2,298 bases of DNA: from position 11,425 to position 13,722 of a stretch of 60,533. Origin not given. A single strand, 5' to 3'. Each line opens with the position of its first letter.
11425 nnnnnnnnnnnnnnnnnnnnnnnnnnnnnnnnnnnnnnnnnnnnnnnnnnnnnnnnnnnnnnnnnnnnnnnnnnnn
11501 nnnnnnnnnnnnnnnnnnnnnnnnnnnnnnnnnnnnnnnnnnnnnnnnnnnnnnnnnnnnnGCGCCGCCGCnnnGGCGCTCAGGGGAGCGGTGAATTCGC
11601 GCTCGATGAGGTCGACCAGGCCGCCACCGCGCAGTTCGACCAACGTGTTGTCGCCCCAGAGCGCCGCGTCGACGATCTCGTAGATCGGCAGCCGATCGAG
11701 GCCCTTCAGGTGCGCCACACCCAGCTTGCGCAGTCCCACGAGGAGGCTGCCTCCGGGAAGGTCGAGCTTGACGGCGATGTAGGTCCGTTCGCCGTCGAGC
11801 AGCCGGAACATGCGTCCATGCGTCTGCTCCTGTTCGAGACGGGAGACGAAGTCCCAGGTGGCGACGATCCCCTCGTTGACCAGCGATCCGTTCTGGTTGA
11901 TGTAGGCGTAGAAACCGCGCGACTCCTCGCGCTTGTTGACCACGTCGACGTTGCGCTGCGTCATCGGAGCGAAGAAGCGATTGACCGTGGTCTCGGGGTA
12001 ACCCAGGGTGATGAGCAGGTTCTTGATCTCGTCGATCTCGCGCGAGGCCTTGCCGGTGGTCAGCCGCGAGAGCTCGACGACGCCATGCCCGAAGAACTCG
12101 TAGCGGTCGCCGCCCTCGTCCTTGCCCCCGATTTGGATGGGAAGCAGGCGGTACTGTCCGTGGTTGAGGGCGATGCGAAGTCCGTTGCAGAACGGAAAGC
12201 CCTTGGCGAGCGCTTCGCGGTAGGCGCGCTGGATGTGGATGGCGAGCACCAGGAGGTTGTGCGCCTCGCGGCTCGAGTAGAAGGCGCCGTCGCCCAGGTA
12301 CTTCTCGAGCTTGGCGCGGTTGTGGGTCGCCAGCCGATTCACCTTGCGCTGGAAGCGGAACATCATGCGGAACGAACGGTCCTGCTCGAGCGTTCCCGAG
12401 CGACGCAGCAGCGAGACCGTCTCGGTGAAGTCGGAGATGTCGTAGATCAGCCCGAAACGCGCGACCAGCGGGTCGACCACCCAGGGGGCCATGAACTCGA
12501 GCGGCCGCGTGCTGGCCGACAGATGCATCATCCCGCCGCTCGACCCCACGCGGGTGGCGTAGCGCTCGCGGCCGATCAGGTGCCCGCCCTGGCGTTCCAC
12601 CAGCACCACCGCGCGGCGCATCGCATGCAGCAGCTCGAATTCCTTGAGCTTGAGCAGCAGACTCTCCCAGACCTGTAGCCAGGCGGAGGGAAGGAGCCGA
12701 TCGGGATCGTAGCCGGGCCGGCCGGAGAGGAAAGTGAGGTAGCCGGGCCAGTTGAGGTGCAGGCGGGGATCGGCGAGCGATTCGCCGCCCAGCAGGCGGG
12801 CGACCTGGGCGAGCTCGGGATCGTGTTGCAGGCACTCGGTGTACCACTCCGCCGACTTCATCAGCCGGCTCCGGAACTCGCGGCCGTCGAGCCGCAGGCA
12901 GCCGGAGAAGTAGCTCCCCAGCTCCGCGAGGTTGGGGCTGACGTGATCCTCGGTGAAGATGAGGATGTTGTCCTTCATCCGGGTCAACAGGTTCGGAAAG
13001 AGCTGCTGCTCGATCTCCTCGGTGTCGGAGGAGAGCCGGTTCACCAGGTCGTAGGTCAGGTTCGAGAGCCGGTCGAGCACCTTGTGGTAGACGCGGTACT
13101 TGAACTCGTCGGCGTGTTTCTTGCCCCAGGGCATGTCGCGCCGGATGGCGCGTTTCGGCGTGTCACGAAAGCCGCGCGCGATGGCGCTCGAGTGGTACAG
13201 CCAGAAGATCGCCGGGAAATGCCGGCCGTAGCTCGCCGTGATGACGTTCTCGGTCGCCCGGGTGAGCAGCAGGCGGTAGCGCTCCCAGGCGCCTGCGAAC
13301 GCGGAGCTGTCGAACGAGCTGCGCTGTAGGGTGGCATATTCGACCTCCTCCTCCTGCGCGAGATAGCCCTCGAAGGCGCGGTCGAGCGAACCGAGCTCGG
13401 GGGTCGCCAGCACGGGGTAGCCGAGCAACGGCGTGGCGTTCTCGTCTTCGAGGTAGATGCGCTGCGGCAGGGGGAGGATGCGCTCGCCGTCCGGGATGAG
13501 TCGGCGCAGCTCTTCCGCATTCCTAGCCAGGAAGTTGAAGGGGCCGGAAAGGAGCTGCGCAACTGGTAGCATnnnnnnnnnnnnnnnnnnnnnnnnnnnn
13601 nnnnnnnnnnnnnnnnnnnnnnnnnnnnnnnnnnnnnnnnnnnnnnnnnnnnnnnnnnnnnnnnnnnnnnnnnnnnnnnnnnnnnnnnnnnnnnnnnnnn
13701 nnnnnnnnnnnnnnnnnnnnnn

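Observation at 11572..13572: Cryptic, highly divergent class III nucleotidyl cyclase fused to a ~370-aa unknown domain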

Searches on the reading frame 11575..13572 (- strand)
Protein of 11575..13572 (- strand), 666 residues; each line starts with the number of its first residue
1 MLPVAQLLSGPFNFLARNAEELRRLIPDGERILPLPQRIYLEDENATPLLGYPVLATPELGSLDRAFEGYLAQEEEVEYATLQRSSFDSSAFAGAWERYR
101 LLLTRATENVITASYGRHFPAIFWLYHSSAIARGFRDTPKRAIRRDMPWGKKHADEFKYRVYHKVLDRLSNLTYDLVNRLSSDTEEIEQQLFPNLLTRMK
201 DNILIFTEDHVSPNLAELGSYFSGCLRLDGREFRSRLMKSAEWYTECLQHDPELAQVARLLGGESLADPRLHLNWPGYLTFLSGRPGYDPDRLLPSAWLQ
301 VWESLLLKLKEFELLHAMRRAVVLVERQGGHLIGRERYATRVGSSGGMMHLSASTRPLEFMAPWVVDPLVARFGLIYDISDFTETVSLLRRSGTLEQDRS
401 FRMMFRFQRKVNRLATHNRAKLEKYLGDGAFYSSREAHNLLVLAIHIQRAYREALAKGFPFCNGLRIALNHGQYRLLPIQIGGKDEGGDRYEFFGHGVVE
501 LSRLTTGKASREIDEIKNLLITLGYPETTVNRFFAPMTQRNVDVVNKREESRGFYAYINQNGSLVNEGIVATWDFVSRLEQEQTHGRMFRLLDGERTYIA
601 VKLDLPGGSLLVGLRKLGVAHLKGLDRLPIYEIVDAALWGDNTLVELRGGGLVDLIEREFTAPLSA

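Call 5: search_protein_families(library=pfam, proteins=[window:11575-13572:-], max_evalue=10)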
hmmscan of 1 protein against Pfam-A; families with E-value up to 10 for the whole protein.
window:11575-13572:- (666 aa): 0 families

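Call 6: search_protein_families(library=ncbifam, proteins=[window:11575-13572:-], max_evalue=10)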
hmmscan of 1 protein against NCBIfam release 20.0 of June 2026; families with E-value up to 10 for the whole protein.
window:11575-13572:- (666 aa): 1 family
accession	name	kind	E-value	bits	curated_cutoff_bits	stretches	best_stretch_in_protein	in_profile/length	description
NF000005.4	ble_BLMT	exception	0.002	18.3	210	1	208-231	44-67/117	BLMT family bleomycin binding protein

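Call 7: search_solved_structures(query=window:11575-13572:-, max_evalue=10, show_alignments=2)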
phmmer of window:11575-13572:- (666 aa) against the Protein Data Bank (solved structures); distinct sequences matched with E-value up to 10: 5.
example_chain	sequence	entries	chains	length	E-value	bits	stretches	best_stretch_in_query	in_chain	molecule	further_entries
1xdl_A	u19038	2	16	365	0.042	15.5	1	508-628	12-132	Fructose-bisphosphate aldolase B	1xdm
8d44_D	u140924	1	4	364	0.042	15.4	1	508-628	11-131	Fructose-bisphosphate aldolase B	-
1qo5_A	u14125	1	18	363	0.043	15.4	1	508-628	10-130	FRUCTOSE-BISPHOSPHATE ALDOLASE B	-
1fdj_A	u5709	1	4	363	0.21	13.1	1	511-628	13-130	FRUCTOSE 1,6-BISPHOSPHATE ALDOLASE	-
6xtd_B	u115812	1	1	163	0.65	11.5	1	497-577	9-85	Secreted protein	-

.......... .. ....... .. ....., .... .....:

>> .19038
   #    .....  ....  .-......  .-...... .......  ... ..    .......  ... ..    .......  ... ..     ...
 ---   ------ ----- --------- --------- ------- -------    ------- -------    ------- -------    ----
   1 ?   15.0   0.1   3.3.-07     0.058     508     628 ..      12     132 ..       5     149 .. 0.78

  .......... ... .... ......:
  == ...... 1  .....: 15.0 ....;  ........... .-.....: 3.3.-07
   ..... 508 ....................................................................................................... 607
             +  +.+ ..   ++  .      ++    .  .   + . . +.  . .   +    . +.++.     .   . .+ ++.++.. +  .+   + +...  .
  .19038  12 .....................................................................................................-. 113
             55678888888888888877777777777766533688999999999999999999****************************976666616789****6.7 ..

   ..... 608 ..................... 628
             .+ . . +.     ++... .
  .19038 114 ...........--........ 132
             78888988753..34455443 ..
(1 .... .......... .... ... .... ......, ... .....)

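Call 8: find_homologous_proteins(query=window:11575-13572:-, max_evalue=0.001)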
Query window:11575-13572:- (666 aa): 925 proteins with E <= 0.001 among 8000 candidates; the best 120 are listed.
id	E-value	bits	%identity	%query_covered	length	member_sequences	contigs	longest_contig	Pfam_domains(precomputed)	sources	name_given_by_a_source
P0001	0.0e+0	1500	99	100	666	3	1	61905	-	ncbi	-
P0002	0.0e+0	1346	87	100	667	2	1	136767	-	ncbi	-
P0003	0.0e+0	1238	81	100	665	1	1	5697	-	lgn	-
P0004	0.0e+0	1234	80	100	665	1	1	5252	-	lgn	-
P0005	0.0e+0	1233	80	100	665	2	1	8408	-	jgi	jgi:hypothetical protein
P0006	0.0e+0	1233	80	100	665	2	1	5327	-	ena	-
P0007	0.0e+0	1213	79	100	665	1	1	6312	-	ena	-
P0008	0.0e+0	1210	79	100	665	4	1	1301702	-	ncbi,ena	-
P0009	0.0e+0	1205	79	100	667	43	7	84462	-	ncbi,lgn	-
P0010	0.0e+0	1200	79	100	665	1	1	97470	-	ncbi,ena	-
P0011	0.0e+0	1198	78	100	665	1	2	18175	-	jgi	jgi:hypothetical protein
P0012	0.0e+0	1196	78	100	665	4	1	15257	-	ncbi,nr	ncbi:MAG: Guanylate cyclase protein [Acidobacteriota bacterium]|nr:Guanylate cyclase protein [Acidob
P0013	0.0e+0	1195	78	100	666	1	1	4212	-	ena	-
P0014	0.0e+0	1191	78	100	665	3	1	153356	-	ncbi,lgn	-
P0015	0.0e+0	1184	77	100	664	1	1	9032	-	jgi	jgi:hypothetical protein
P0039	0.0e+0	1028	69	100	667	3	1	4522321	-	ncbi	ncbi:MAG: hypothetical protein U0X73_02775 [Thermoanaerobaculia bacterium]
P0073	9.7e-250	849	59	98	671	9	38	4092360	-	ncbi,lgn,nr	ncbi:MAG: hypothetical protein KJ058_13430 [Thermoanaerobaculia bacterium]|nr:hypothetical protein [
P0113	6.3e-232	790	57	95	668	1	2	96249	-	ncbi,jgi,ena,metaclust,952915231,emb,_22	jgi:class 3 adenylate cyclase|metaclust:\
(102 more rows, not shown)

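Call 14: search_solved_structures(query=A1, max_evalue=10, show_alignments=3)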
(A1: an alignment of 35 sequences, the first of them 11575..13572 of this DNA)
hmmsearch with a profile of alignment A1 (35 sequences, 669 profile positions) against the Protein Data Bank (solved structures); distinct sequences matched with E-value up to 10: 1.
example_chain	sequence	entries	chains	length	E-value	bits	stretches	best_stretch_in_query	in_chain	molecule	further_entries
1xg8_A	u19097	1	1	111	0.61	11.6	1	533-582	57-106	hypothetical protein SA0798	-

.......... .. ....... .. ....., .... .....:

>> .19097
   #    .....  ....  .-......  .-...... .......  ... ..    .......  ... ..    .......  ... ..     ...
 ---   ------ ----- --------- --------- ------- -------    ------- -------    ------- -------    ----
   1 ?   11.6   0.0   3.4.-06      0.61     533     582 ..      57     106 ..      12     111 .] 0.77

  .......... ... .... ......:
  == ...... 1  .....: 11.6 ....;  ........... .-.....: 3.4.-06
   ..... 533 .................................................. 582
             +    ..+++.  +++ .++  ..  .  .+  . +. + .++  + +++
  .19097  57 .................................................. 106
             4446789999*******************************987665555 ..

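Call 17: search_protein_families(library=padloc, proteins=[window:11575-13572:-], max_evalue=10)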
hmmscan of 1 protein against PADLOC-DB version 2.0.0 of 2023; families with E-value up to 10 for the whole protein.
window:11575-13572:- (666 aa): 0 families

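Call 20: find_encoding_contigs(protein=P0039, flank=8000, max_places=2)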
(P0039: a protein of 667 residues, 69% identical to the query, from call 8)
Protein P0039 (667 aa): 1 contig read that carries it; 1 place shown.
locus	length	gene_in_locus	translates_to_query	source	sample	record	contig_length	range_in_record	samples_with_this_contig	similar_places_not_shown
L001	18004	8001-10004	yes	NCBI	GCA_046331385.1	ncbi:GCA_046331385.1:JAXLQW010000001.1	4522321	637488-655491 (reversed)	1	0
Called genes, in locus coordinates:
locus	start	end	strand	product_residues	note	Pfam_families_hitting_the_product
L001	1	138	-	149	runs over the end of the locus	-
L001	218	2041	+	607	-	PF00326:Peptidase_S9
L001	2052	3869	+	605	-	PF00069:Pkinase, PF07714:PK_Tyr_Ser-Thr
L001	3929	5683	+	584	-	PF13371:TPR_9, PF13414:TPR_11, PF13432:TPR_16 (weak), PF13371:TPR_9 (weak), PF13432:TPR_16 (weak), PF23914:TPR_CcmH_CycH (weak), PF13180:PDZ_2, PF17820:PDZ_6, +10 more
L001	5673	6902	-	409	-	PF13439:Glyco_transf_4, PF13477:Glyco_trans_4_2 (faint), PF13579:Glyco_trans_4_4, PF20706:GT4-conflict (faint), PF00534:Glycos_transf_1, PF13692:Glyco_trans_1_4, PF13524:Glyco_trans_1_2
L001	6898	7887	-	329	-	PF13641:Glyco_tranf_2_3 (weak), PF00535:Glycos_transf_2, PF10111:Glyco_tranf_2_2 (weak)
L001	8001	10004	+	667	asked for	-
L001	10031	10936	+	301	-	PF01259:SAICAR_synt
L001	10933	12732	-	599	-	PF13231:PMT_2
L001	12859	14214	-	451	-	PF18073:Zn_ribbon_LapB, PF13481:AAA_25, PF25199:nSTAND_NTPase5 (weak), PF03796:DnaB_C (weak), PF06745:ATPase, PF13191:AAA_16 (weak), PF23442:DUF7125, PF13401:AAA_22, +2 more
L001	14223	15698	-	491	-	PF02470:MlaD, PF28544:Helical_needle, PF27164:Aq_493_lipo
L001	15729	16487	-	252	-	PF00005:ABC_tran, PF13304:AAA_21 (weak)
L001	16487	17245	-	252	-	PF02405:MlaE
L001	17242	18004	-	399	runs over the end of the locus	PF01168:Ala_racemase_N, PF00842:Ala_racemase_C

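Call 21: find_encoding_contigs(protein=P0073, flank=8000, max_places=2)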
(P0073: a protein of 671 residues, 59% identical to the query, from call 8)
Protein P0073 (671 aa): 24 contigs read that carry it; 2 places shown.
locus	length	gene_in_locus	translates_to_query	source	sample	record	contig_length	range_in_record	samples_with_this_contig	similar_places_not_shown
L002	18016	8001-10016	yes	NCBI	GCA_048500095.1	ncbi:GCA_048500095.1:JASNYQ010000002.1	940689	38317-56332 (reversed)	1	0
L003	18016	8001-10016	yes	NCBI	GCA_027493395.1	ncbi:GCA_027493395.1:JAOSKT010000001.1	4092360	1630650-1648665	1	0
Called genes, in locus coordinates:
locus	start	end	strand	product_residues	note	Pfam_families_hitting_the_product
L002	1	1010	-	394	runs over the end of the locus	PF00108:Thiolase_N, PF02803:Thiolase_C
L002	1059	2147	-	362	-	PF00144:Beta-lactamase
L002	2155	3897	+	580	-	PF00069:Pkinase, PF07714:PK_Tyr_Ser-Thr, PF08308:PEGA (faint)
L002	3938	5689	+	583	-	PF14559:TPR_19 (weak), PF13424:TPR_12 (weak), PF13432:TPR_16 (weak), PF14559:TPR_19 (weak), PF13432:TPR_16 (weak), PF00595:PDZ (weak), PF13180:PDZ_2, PF17820:PDZ_6, +12 more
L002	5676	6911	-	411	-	PF13439:Glyco_transf_4, PF13579:Glyco_trans_4_4, PF00534:Glycos_transf_1, PF13692:Glyco_trans_1_4, PF13524:Glyco_trans_1_2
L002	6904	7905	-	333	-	PF00535:Glycos_transf_2, PF10111:Glyco_tranf_2_2 (weak), PF13641:Glyco_tranf_2_3 (weak)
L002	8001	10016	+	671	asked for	-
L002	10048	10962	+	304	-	PF01259:SAICAR_synt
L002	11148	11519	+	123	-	-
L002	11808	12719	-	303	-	PF01797:Y1_Tnp (weak)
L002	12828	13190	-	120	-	PF02452:PemK_toxin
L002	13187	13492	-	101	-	-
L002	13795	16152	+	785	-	PF13620:CarboxypepD_reg, PF13715:CarbopepD_reg_2 (weak), PF07715:Plug, PF00593:TonB_dep_Rec_b-barrel, PF25183:OMP_b-brl_4 (faint)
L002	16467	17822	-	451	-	PF18073:Zn_ribbon_LapB, PF13481:AAA_25, PF06745:ATPase, PF23442:DUF7125 (weak), PF13191:AAA_16 (weak), PF13401:AAA_22, PF00004:AAA (weak), PF13541:ChlI (weak), +2 more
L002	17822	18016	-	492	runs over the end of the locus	PF02470:MlaD, PF28544:Helical_needle (faint), PF27164:Aq_493_lipo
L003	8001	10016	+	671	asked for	-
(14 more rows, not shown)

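Call 23: search_protein_representatives(protein=window:11575-13572:-)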
Query: 666 residues. Proteins with E-value up to 0.001 (for the whole library): 229; up to 1e-10: 168; up to 1e-30: 101. The best 150 are listed.
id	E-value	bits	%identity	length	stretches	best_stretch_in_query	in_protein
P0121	9.1e-224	761.1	56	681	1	3-663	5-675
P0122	1.3e-210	717.7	51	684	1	6-663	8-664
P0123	2.4e-182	624.3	47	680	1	7-661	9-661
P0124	9.8e-181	619.0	49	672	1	5-642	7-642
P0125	2.5e-177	607.7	46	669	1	11-661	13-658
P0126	2.3e-170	584.7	45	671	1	7-660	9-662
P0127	7.8e-161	553.2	44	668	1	4-664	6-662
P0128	7.1e-158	543.4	44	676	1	7-652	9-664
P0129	6.2e-154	530.4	44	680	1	4-658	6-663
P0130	9.6e-143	493.4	43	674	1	7-662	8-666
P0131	4.9e-139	481.2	41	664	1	10-664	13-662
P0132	2.0e-138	479.1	41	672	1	7-640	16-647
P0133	1.7e-130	453.0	39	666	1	7-660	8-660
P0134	6.8e-130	451.0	40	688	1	5-663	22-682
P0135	8.0e-130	450.7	40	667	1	21-660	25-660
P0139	4.9e-118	411.8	37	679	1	8-636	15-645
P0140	2.0e-112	393.2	36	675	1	3-665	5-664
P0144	9.6e-107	374.5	38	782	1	20-638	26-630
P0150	3.7e-92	326.3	33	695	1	10-650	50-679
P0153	2.5e-87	310.3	33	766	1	27-659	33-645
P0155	1.7e-84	301.0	36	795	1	25-632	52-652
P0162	1.2e-79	285.0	50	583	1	80-394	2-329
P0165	9.2e-77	275.4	32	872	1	19-637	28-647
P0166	2.0e-76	274.3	33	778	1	31-636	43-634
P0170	1.6e-72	261.4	33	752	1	28-634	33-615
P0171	5.3e-72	259.7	32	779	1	23-641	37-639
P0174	1.0e-70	255.4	43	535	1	305-647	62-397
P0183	8.6e-61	222.6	30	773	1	28-634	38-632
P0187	1.7e-56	208.5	29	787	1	21-634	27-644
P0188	7.2e-56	206.4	44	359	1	10-232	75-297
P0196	7.4e-44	166.7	43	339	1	284-533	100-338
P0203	7.8e-41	156.7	45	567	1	3-168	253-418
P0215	2.4e-35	138.5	74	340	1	170-258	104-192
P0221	5.8e-31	124.1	32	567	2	349-527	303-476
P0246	7.7e-21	90.6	55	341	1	456-545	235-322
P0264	3.2e-16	75.4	26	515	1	25-376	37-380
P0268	1.5e-15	73.1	46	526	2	287-399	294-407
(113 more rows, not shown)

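Call 24: search_protein_families(library=pfam, proteins=[P0165, P0187, P0155, P0144, P0153, P0183, P0150, P0139, P0140, P0221], max_evalue=1)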
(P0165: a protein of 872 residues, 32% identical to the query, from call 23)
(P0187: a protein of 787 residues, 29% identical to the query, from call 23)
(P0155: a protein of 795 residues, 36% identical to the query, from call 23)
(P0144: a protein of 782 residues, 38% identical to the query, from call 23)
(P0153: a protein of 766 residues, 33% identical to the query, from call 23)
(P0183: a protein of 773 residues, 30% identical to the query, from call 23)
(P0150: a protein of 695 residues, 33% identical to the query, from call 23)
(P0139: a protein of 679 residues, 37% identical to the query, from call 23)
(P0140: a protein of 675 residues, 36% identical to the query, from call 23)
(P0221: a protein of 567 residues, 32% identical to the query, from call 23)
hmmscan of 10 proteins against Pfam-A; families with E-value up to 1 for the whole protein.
P0165 (872 aa): 0 families

P0187 (787 aa): 3 families
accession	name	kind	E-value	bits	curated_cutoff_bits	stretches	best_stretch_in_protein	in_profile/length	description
PF21815.4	PAS_PdeA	-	0.15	12.5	21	0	42-91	23-71/106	PdeA-like PAS domain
PF20530.3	DUF6745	-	0.15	11.7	27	1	555-587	163-195/206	Domain of unknown function (DUF6745)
PF03885.18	DUF327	-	0.19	12.1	25.8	0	89-181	49-142/143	Protein of unknown function (DUF327)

P0155 (795 aa): 1 family
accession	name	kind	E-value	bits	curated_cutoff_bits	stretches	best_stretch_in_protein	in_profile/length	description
PF24669.2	Ddi2_HDD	-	0.13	12.8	32.8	0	14-35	27-48/66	Ddi2 HDD domain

P0144 (782 aa): 0 families

P0153 (766 aa): 2 families
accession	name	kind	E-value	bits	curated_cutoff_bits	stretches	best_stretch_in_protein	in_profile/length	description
PF19188.5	AGRB_N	-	0.031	14.8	27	0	609-671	73-134/178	Adhesion GPCR B N-terminal region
PF12317.13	IFT46_B_C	-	0.13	12.4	22.2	1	54-126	130-203/211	Intraflagellar transport complex B protein 46 C terminal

P0183 (773 aa): 1 family
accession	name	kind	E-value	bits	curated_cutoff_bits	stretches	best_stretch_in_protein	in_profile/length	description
PF16901.10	DAO_C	-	0.16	12.3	31.4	1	112-180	28-92/126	C-terminal domain of alpha-glycerophosphate oxidase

P0150 (695 aa): 0 families

P0139 (679 aa): 0 families

P0140 (675 aa): 0 families

P0221 (567 aa): 0 families

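Call 25: predict_structure(alignment_id=A1)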
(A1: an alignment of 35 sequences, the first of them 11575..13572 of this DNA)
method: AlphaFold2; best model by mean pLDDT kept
length: 666 residues; sequences in the alignment: 35
mean_pLDDT: 76.9   pTM: 0.61
mean pLDDT of the five models: 76.9, 76.9, 76.3, 69.5, 68.6
residues with pLDDT >= 90: 153; 70-90: 342; 50-70: 93; < 50: 78
segments of 3 or more residues with pLDDT < 50: 339-345, 476-509, 541-566, 622-625
pLDDT, mean of each block of 10 residues (from residue 1): 65 72 81 83 80 87 94 95 93 95 86 65 90 91 92 93 93 83 63 82 89 86 89 93 91 87 72 88 91 92 91 89 83 69 52 78 57 75 70 79 87 88 72 85 91 86 77 49 35 38 39 62 76 64 39 42 53 85 78 79 83 78 56 78 74 86 60
secondary structure, 60 per line:
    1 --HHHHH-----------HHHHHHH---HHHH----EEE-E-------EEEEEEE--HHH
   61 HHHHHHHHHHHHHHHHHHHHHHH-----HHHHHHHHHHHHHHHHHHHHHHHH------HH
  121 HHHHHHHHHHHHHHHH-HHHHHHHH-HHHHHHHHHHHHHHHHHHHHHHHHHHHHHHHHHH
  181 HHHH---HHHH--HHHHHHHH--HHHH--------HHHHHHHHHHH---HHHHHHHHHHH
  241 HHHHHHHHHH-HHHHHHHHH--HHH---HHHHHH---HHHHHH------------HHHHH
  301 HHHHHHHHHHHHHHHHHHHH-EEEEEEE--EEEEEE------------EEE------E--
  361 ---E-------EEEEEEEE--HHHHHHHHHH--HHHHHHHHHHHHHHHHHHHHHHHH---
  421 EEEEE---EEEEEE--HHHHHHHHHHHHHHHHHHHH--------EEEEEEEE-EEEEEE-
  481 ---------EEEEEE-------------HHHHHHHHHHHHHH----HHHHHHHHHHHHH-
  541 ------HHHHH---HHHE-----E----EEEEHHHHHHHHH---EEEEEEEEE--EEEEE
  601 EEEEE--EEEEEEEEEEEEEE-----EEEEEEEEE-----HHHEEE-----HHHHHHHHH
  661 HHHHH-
elements in order: H3-7 H19-25 H29-32 E37-39 E49-55 H58-83 H89-112 H119-136 H138-145 H147-184 H188-191 H194-201 H204-207 H216-226 H230-250 H252-260 H269-274 H278-283 H296-320 E322-328 E331-336 E349-351 E372-379 H382-391 H394-417 E421-425 E429-434 H437-456 E465-472 E474-479 E490-495 H509-522 H527-539 H547-551 E569-572 H573-581 E585-593 E596-605 E608-621 E627-635 E644-646 H652-665
